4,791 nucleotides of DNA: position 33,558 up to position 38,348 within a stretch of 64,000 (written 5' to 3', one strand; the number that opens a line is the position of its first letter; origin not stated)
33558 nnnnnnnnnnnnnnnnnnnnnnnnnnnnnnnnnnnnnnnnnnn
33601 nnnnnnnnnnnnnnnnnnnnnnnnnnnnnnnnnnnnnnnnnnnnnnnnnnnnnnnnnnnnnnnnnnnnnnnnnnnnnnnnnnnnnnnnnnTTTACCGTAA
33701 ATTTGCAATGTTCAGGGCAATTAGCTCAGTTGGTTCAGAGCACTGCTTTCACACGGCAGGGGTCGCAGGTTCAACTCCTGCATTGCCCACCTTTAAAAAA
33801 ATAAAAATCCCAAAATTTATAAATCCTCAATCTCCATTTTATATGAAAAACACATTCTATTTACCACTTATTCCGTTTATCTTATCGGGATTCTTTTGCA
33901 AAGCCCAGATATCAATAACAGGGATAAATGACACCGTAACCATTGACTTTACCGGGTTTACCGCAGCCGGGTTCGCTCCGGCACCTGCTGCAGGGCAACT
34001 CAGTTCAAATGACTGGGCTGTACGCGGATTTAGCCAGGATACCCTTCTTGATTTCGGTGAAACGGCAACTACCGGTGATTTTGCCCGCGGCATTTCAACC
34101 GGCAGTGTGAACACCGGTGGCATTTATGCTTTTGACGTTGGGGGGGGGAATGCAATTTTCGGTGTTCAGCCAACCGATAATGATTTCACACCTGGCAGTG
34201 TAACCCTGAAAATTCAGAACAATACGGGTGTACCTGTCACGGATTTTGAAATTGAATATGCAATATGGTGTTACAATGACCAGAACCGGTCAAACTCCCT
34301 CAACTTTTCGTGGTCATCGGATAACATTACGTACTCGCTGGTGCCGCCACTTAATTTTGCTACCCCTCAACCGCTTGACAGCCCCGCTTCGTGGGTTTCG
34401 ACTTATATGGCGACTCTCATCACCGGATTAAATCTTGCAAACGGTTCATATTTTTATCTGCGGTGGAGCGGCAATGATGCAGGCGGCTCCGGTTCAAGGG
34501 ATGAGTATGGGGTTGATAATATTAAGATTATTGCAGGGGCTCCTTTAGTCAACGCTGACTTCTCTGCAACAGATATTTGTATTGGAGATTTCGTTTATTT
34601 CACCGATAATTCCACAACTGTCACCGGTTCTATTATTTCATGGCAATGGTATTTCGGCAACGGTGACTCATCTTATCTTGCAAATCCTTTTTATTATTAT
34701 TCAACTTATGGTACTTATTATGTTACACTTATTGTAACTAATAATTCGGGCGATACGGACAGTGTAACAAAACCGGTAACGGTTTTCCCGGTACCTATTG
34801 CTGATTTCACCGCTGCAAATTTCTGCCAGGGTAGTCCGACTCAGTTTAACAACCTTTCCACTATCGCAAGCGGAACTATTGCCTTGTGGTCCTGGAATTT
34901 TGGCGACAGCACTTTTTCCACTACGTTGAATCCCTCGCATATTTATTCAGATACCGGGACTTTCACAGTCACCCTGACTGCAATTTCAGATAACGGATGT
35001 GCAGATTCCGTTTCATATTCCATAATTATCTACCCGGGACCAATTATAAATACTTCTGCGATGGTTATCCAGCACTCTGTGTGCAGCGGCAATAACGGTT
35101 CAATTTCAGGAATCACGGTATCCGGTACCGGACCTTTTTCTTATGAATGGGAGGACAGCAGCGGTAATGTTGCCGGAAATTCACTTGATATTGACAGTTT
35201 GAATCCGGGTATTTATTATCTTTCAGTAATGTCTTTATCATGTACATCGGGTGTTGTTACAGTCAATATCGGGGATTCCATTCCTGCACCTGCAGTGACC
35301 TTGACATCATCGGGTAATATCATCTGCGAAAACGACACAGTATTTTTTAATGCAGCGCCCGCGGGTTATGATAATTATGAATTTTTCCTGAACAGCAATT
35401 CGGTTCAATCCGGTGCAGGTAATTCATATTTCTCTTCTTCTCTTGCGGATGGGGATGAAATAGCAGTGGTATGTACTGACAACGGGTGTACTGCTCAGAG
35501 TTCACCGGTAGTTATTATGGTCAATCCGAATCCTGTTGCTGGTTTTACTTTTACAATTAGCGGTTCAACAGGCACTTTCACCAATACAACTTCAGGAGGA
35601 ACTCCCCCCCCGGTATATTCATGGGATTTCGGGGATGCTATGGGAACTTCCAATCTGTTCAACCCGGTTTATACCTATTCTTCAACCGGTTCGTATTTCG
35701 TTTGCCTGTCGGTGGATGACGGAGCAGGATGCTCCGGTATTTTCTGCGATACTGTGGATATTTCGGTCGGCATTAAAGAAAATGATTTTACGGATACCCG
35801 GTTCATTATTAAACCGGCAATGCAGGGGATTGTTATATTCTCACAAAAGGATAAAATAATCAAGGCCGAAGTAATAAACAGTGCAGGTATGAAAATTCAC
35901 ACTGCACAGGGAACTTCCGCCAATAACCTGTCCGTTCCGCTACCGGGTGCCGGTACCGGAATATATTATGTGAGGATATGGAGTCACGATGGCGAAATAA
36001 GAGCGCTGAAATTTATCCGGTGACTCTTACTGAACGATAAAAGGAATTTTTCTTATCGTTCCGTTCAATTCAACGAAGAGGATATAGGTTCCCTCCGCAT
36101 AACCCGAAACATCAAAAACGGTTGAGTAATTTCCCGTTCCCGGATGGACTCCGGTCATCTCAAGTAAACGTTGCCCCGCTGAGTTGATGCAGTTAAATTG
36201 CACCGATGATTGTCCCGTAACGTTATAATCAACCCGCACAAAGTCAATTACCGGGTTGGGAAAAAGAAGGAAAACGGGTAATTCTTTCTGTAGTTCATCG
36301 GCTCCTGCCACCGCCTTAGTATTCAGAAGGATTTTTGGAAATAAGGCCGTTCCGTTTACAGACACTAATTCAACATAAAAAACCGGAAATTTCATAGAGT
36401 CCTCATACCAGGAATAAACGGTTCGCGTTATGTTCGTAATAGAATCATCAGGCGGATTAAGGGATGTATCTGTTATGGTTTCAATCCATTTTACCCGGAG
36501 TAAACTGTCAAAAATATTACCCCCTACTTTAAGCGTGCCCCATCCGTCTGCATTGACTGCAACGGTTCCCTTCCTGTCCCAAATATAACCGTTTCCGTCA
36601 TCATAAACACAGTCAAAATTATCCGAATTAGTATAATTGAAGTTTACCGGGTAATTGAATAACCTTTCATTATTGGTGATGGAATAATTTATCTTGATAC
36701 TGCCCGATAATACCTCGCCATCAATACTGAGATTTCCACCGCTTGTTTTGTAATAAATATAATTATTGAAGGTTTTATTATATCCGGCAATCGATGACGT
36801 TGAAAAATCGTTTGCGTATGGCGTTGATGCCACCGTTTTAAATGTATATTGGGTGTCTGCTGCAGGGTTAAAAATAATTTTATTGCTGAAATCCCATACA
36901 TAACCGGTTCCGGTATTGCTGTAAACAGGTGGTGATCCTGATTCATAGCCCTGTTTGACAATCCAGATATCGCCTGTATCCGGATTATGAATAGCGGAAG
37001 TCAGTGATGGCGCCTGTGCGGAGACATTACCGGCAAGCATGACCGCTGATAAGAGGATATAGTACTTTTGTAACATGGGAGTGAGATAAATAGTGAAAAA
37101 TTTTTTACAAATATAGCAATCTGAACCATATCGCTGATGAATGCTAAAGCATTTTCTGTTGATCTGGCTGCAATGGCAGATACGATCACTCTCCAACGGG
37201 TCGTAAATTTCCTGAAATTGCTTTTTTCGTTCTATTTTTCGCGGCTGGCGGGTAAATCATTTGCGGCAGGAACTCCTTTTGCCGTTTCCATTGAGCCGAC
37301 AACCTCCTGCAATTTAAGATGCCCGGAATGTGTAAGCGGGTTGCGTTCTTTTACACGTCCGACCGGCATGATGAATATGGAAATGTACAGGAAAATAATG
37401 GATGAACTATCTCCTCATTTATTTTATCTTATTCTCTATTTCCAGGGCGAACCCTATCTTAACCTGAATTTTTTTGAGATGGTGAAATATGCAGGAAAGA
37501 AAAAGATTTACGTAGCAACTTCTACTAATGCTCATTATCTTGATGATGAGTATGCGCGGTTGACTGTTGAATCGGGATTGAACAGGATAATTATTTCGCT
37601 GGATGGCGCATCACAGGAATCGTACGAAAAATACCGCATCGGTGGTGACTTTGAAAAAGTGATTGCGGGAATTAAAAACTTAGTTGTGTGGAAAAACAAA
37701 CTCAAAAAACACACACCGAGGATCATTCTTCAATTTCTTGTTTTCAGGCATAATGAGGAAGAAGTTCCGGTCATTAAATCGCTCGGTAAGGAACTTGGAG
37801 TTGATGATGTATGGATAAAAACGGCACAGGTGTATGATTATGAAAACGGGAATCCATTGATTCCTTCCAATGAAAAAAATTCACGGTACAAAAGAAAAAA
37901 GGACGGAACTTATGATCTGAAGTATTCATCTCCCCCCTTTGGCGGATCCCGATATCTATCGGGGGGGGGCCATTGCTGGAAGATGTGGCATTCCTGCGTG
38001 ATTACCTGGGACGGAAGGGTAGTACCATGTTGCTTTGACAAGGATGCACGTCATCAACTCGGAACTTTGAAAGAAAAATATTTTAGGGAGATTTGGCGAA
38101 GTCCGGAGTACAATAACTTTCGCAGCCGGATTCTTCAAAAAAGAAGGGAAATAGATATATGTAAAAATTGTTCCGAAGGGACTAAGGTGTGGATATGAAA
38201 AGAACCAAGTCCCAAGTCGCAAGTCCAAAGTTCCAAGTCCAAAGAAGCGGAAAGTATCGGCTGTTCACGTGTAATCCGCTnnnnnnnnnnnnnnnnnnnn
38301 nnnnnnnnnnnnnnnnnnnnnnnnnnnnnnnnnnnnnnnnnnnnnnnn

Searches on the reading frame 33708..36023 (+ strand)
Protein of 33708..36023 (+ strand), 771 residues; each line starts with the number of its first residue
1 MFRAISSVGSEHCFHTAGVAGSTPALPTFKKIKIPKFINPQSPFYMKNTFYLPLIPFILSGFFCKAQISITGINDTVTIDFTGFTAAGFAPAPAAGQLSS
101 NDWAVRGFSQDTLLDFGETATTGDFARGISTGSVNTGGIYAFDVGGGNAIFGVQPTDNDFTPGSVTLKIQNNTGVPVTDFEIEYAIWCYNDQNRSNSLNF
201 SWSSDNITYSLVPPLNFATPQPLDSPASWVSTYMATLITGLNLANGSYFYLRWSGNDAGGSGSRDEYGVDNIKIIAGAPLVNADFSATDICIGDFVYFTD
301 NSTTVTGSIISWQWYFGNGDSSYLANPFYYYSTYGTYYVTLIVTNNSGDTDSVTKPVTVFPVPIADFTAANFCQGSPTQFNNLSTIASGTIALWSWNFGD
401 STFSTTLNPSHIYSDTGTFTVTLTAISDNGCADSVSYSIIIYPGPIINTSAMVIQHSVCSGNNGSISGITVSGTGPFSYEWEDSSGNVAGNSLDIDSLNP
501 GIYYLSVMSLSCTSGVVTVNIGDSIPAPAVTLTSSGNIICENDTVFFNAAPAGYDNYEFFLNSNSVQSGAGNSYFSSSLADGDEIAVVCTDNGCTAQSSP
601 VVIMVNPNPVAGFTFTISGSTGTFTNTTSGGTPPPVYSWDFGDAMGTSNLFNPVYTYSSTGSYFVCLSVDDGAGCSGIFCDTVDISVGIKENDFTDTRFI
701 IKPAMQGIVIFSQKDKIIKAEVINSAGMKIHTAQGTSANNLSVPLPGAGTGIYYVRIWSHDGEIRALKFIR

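Call 4: search_protein_families(library=pfam, proteins=[window:33708-36023:+], max_evalue=1)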
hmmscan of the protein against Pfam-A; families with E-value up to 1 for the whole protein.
window:33708-36023:+ (771 aa): 6 families
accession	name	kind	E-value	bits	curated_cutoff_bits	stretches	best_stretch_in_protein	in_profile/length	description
PF18911.6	PKD_4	-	1.3e-37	128.2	27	3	363-435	4-78/85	PKD domain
PF00801.26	PKD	-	6.1e-23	81.1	23.5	3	373-432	12-72/80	PKD domain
PF18962.6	Por_Secre_tail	-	4.1e-06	27.4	27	1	703-764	5-69/75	Secretion system C-terminal sorting domain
PF08329.16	ChitinaseA_N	-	0.0058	16.7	21.2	0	412-441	78-107/133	Chitinase A, N-terminal domain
PF13573.12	SprB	-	0.0078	16.3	28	1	458-485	8-36/37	SprB repeat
PF18981.6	InlK_D3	-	0.028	14.9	25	0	332-351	47-66/75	Internalin K domain (D3/D4)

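Call 5: search_protein_families(library=ncbifam, proteins=[window:33708-36023:+], max_evalue=1)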
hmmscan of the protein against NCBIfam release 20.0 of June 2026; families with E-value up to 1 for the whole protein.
window:33708-36023:+ (771 aa): 5 families
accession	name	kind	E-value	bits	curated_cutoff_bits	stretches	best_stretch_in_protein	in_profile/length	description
TIGR00864.1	PCC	subfamily_domain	0.00022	17.7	1861.4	2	313-433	1341-1467/2700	polycystin cation channel protein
TIGR04183.1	Por_Secre_tail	domain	0.00043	20.2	23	1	708-770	11-70/72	T9SS type A sorting domain-containing protein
NF058578.1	CPR_pilus_PamR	equivalog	0.0031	16.4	300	2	402-430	199-227/297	pilus system RbmA-like protein PamR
NF000339.2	fos-Crono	exception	0.16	12.1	275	0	656-695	37-74/134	FosA family fosfomycin resistance glutathione transferase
NF033932.1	LapB_rpt_80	domain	0.43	10.9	45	0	417-451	1-38/83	LapB repeat-containing protein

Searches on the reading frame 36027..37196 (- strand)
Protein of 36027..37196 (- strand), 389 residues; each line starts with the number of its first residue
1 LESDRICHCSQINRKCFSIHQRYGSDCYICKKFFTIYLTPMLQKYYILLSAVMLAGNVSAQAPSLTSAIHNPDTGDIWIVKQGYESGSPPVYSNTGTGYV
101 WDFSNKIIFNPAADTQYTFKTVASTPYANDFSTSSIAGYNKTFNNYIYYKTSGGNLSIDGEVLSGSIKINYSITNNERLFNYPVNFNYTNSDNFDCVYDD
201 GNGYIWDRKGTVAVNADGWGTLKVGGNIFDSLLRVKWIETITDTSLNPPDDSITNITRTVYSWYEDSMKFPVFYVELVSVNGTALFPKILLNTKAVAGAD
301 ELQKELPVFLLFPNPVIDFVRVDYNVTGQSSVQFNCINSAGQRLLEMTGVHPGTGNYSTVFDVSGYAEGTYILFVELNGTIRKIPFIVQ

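Call 7: search_protein_families(library=pfam, proteins=[window:36027-37196:-], max_evalue=0.01)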
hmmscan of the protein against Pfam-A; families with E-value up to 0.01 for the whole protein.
window:36027-37196:- (389 aa): 1 family
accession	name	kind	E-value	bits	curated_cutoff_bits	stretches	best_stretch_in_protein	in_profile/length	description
PF18962.6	Por_Secre_tail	-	2.2e-05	25.1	27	1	311-379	1-66/75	Secretion system C-terminal sorting domain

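Call 69: search_protein_families(library=ncbifam, proteins=[window:36027-37196:-], max_evalue=0.001)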
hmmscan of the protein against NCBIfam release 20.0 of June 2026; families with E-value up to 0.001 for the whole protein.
window:36027-37196:- (389 aa): 2 families
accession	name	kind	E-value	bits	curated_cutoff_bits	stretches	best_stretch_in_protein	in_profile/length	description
NF052323.1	T9SSA_dep_M6i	equivalog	0.00011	20.4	600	1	312-377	961-1026/1043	T9SS-dependent M6-like inactivated metalloprotease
TIGR04183.1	Por_Secre_tail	domain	0.00043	20.2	23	0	311-389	1-72/72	T9SS type A sorting domain-containing protein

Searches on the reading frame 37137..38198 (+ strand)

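Call 7: search_protein_families(library=pfam, proteins=[window:37137-38198:+], max_evalue=0.01)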
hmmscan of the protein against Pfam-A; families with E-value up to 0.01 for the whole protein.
window:37137-38198:+ (353 aa): 3 families
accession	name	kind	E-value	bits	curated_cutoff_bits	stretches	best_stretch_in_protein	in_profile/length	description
PF13186.11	SPASM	-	4.7e-18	65.7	21.5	1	280-345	1-66/67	Iron-sulfur cluster-binding domain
PF04055.27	Radical_SAM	-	1.1e-16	62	29.5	1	52-182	1-136/166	Radical SAM superfamily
PF13353.11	Fer4_12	-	0.0016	19.2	22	1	57-165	14-123/137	4Fe-4S single cluster domain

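Call 69: search_protein_families(library=ncbifam, proteins=[window:37137-38198:+], max_evalue=0.001)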
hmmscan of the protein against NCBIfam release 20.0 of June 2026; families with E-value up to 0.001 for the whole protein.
window:37137-38198:+ (353 aa): 55 families (the best 25 are shown)
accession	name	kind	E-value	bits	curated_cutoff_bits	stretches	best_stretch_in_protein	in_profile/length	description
TIGR04317.1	W_rSAM_matur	equivalog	8.1e-40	137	380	1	50-345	6-313/349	tungsten cofactor oxidoreductase radical SAM maturase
TIGR04311.1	rSAM_Geo_metal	subfamily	3.7e-30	105.3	400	2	47-235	2-192/423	radical SAM/SPASM family putative metalloenzyme maturase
TIGR04054.1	rSAM_NirJ1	equivalog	6.6e-23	80.9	650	1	47-225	35-205/387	putative heme d1 biosynthesis radical SAM protein NirJ1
TIGR04545.1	rSAM_ahbD_hemeb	equivalog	5.8e-22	78.6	500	1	51-222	3-167/339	heme b synthase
TIGR02109.1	PQQ_syn_pqqE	equivalog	4.4e-20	71.9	381.35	1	45-347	4-304/358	pyrroloquinoline quinone biosynthesis protein PqqE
TIGR04546.1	rSAM_ahbC_deAc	equivalog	5.3e-20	71.6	650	1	52-224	43-207/390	12,18-didecarboxysiroheme deacetylase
TIGR03962.1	mycofact_rSAM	equivalog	2.8e-19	69.5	265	1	46-346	10-304/339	mycofactocin radical SAM maturase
NF050035.1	rSAM_WgK_link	exception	1.1e-18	67.3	650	1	46-183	7-144/367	radical SAM/SPASM peptide maturase WgkB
TIGR04055.1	rSAM_NirJ2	equivalog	1.3e-18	67.7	500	1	50-221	2-165/326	putative heme d1 biosynthesis radical SAM protein NirJ2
TIGR04051.1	rSAM_NirJ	equivalog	3.1e-16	59.3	515.45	1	57-227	11-173/354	heme d1 biosynthesis radical SAM protein NirJ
TIGR04250.1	SCM_rSAM_ScmE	equivalog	7.1e-15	54.8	400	1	46-213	1-161/358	SynChlorMet cassette radical SAM/SPASM protein ScmE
TIGR02666.1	moaA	equivalog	3.8e-14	52.4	284.05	1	55-183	17-151/336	GTP 3',8-cyclase MoaA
NF045574.1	sacti_mat_StsB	exception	6.4e-14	51.6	625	1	12-182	59-228/466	StsB family radical SAM/SPASM domain sactipeptide maturase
TIGR04321.1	spiroSPASM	subfamily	1.7e-13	50.1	250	2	46-210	229-398/510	spiro-SPASM protein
TIGR04347.1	pseudo_SAM_Halo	equivalog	6.4e-13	48.7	525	1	52-183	42-172/390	TIGR04347 family pseudo-SAM/SPASM protein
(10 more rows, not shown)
